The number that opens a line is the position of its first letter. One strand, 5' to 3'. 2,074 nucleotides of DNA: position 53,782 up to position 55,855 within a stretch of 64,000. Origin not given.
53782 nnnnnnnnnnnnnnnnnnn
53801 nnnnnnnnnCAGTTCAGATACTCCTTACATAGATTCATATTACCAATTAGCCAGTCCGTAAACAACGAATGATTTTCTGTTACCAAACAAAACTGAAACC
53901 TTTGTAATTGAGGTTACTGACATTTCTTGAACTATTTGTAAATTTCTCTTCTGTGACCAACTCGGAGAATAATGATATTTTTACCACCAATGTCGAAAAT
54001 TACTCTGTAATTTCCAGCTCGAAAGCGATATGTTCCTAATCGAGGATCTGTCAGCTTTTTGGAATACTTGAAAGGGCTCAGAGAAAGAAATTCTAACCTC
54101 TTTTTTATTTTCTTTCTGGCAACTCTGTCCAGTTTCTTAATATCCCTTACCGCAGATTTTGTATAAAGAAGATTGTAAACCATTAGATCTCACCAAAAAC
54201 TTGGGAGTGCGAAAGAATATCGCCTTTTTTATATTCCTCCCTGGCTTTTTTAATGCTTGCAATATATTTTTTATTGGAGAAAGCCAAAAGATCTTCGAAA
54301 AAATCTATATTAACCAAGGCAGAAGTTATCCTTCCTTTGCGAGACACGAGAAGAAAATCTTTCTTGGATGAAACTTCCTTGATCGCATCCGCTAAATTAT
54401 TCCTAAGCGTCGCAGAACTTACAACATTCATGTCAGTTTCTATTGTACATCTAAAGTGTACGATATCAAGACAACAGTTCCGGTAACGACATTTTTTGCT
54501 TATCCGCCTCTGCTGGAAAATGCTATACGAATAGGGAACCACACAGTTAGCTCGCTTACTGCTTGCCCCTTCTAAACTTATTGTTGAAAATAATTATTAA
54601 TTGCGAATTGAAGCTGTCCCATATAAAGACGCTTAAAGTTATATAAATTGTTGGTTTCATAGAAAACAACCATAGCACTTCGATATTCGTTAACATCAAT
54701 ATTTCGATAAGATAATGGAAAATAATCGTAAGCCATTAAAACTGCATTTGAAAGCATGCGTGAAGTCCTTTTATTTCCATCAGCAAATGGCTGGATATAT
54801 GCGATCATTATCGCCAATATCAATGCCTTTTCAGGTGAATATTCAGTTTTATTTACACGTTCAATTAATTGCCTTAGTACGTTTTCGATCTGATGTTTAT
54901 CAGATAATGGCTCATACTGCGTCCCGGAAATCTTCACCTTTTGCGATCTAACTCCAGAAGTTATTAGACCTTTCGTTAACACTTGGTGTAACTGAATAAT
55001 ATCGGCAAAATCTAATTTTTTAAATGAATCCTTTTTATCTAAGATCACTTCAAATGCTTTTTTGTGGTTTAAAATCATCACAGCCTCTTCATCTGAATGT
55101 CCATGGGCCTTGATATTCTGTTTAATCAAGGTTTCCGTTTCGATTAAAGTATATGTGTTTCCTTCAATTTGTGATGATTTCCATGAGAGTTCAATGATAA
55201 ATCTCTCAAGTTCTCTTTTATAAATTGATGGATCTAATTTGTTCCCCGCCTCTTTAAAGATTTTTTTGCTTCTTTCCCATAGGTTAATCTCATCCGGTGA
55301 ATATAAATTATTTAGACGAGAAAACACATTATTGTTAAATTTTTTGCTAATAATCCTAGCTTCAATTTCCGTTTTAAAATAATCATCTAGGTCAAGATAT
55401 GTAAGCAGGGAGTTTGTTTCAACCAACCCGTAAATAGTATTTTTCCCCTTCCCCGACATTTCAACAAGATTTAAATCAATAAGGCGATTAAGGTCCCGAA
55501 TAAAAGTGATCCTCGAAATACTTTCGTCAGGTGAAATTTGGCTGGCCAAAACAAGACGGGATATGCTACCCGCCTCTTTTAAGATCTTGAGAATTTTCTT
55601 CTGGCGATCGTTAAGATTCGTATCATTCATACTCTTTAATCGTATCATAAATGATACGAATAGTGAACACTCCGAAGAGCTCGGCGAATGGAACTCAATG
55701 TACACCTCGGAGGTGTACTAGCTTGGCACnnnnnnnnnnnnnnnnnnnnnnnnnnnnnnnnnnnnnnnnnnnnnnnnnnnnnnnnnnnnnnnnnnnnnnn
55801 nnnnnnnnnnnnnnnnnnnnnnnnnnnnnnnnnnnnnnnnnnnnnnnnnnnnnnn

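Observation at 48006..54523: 6.5-kb cassette bounded by a 21-bp perfect direct repeat, carrying a toxin-antitoxin pair and an unfamiliar two-gene system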

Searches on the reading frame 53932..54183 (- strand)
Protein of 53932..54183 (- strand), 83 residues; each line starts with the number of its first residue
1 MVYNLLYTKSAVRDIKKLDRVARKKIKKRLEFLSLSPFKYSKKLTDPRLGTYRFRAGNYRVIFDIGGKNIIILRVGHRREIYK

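Call 12: search_protein_families(library=padloc, proteins=[window:53932-54183:-], max_evalue=0.01)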
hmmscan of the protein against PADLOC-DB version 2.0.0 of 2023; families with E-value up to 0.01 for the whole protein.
window:53932-54183:- (83 aa): 0 families

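Call 13: search_protein_families(library=pfam, proteins=[window:53932-54183:-], max_evalue=0.01)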
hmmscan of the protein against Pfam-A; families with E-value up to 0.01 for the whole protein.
window:53932-54183:- (83 aa): 1 family
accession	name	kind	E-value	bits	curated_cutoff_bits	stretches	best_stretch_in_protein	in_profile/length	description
PF05016.21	ParE_toxin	-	4.8e-14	53.1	23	1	6-82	2-89/89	ParE toxin of type II toxin-antitoxin system, parDE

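Call 83: search_protein_families(library=phrogs, proteins=[window:53932-54183:-], max_evalue=0.001)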
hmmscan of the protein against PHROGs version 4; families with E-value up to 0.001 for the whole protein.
window:53932-54183:- (83 aa): 2 families
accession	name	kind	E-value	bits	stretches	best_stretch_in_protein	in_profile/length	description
phrog_1213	-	moron, auxiliary metabolic gene and host takeover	3.4e-17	63.8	1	1-83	1-88/88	RelE-like toxin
phrog_2455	-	unknown function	5.7e-05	24.3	1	23-80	35-93/99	-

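Call 111: list_cluster_members(proteins=[P0122, window:53932-54183:-, window:54183-54434:-, window:55730-58477:-, P0129, P0130, P0125, P0123, P0124])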
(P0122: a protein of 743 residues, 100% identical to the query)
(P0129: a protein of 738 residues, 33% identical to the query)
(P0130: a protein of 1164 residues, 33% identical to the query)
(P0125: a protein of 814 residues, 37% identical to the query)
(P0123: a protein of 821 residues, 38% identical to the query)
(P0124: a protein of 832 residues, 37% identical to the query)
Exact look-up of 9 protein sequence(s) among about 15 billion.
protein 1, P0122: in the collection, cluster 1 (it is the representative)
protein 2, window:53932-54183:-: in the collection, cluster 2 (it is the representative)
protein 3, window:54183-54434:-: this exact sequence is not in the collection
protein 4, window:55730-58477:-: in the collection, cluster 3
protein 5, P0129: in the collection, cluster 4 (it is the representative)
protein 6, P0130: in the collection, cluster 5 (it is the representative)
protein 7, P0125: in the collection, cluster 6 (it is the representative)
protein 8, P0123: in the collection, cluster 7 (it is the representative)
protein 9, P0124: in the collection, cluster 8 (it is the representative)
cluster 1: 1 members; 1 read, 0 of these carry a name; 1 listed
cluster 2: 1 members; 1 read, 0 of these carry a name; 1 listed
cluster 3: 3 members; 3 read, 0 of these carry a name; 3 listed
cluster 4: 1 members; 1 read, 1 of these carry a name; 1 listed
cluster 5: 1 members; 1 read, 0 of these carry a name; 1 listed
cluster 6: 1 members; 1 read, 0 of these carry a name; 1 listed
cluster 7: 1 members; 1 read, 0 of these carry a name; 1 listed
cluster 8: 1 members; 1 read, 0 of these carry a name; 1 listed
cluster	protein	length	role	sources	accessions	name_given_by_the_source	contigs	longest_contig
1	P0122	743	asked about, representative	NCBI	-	-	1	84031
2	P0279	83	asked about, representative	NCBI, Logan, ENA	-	-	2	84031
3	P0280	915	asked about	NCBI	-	-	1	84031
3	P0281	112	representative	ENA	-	-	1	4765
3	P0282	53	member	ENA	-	-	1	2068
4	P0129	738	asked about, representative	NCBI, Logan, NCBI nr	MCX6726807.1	MAG: VWA domain-containing protein [Candidatus Shapirobacteria bacterium] | VWA domain-containing protein [Candidatus Shapirobacteria bacterium]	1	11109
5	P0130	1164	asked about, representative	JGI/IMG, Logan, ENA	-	-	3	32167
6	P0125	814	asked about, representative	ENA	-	-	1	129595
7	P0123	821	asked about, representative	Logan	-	-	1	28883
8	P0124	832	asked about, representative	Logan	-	-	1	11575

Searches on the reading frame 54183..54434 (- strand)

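Call 12: search_protein_families(library=padloc, proteins=[window:54183-54434:-], max_evalue=0.01)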
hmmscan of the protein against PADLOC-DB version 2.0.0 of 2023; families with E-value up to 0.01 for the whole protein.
window:54183-54434:- (83 aa): 0 families

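Call 13: search_protein_families(library=pfam, proteins=[window:54183-54434:-], max_evalue=0.01)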
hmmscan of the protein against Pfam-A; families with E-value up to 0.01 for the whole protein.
window:54183-54434:- (83 aa): 1 family
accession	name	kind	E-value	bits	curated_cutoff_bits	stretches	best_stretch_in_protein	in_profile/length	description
PF02604.26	PhdYeFM_antitox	-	2.5e-05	24.4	29.8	1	2-66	1-62/74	Antitoxin Phd_YefM, type II toxin-antitoxin system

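Call 83: search_protein_families(library=phrogs, proteins=[window:54183-54434:-], max_evalue=0.001)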
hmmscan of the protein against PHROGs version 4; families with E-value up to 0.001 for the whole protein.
window:54183-54434:- (83 aa): 1 family
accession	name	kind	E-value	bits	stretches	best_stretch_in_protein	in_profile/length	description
phrog_13227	-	unknown function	0.00024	22.2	1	2-74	1-68/83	-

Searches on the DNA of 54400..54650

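Call 116: search_rna_families(source=window, start=54400, end=54650, threshold=evalue, max_evalue=1)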
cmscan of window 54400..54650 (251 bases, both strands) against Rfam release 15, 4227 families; matches with E-value up to 1: 0.
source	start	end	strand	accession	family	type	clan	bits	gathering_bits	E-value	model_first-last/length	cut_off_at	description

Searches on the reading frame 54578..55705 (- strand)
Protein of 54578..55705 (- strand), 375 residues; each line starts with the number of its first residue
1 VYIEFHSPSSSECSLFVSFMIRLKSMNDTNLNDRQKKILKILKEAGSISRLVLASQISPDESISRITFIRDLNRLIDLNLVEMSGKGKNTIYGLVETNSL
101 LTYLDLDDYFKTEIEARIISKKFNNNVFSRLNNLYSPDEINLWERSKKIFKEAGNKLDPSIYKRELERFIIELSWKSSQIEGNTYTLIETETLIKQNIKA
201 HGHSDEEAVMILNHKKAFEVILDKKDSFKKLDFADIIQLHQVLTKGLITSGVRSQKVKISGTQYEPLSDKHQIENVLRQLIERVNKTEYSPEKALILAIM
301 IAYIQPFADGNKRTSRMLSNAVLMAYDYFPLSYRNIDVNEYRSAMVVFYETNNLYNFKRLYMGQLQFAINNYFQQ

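Call 12: search_protein_families(library=padloc, proteins=[window:54578-55705:-], max_evalue=0.01)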
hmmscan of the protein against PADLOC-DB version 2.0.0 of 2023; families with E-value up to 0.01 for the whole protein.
window:54578-55705:- (375 aa): 8 families
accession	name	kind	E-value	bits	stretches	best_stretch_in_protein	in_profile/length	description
PDLC03963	SoFic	-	2.7e-20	71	1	172-327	59-216/361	-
PDLC04840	PDC-S04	-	3.2e-17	61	1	166-363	8-210/227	-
PDLC04836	PDC-S04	-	1.5e-12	45.2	1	149-352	9-216/244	-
PDLC04837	PDC-S04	-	2.7e-12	44.5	1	156-347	16-207/234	-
PDLC04839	PDC-S04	-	4e-09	34.4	1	214-345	42-183/205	-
PDLC04838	PDC-S04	-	6.9e-06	24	1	228-351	60-189/209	-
PDLC04966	PDC-S24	-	6.9e-06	23.2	1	221-328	222-341/497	-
PDLC04841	PDC-S04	-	0.00087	17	1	235-348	144-253/292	-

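Call 13: search_protein_families(library=pfam, proteins=[window:54578-55705:-], max_evalue=0.01)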
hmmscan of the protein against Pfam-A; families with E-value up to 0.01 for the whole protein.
window:54578-55705:- (375 aa): 1 family
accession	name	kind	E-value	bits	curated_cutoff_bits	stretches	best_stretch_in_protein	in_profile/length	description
PF02661.23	Fic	-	3e-13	50.9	24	1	231-323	2-93/93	Fic/DOC family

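Call 15: find_encoding_contigs(protein=window:54578-55705:-, flank=10000, max_places=10)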
Protein window:54578-55705:- (375 aa): no gene with exactly this product is on record in the collection.

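Call 43: search_protein_families(library=ncbifam, proteins=[window:54578-55705:-], max_evalue=0.1)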
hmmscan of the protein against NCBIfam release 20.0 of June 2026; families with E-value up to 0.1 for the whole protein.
window:54578-55705:- (375 aa): 5 families
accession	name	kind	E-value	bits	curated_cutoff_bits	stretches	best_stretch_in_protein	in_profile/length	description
TIGR02613.1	mob_myst_B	hypoth_equivalog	0.00026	20.9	124.4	1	266-337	83-155/186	mobile mystery protein B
TIGR01550.1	DOC_P1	subfamily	0.00031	20.9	38.65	1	265-328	22-89/122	type II toxin-antitoxin system death-on-curing family toxin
NF009464.0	PRK12824.1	subfamily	0.0064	16.2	269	1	20-83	53-115/245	3-oxoacyl-ACP reductase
TIGR01884.1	cas_HTH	subfamily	0.013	14.9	60.2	1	25-90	134-196/202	CRISPR-associated CARF protein Csa3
NF053758.1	ChrTpTrnRegChrS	equivalog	0.069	12.9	250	0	24-83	5-60/158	chromate efflux transcriptional regulator ChrS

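Call 83: search_protein_families(library=phrogs, proteins=[window:54578-55705:-], max_evalue=0.001)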
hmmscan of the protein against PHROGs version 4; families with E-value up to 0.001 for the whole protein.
window:54578-55705:- (375 aa): 5 families
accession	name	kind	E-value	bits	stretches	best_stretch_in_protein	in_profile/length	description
phrog_11900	-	unknown function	2.9e-35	122.8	1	163-360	7-212/230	-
phrog_5978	-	unknown function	8.6e-20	72.1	1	157-332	39-227/364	-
phrog_13548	-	unknown function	1.3e-09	38.6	1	134-328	41-225/379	-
phrog_12156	-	DNA, RNA and nucleotide metabolism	0.00043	20.1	1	27-96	417-482/485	DNA helicase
phrog_23170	-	unknown function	0.00056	20.6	0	223-336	34-155/191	-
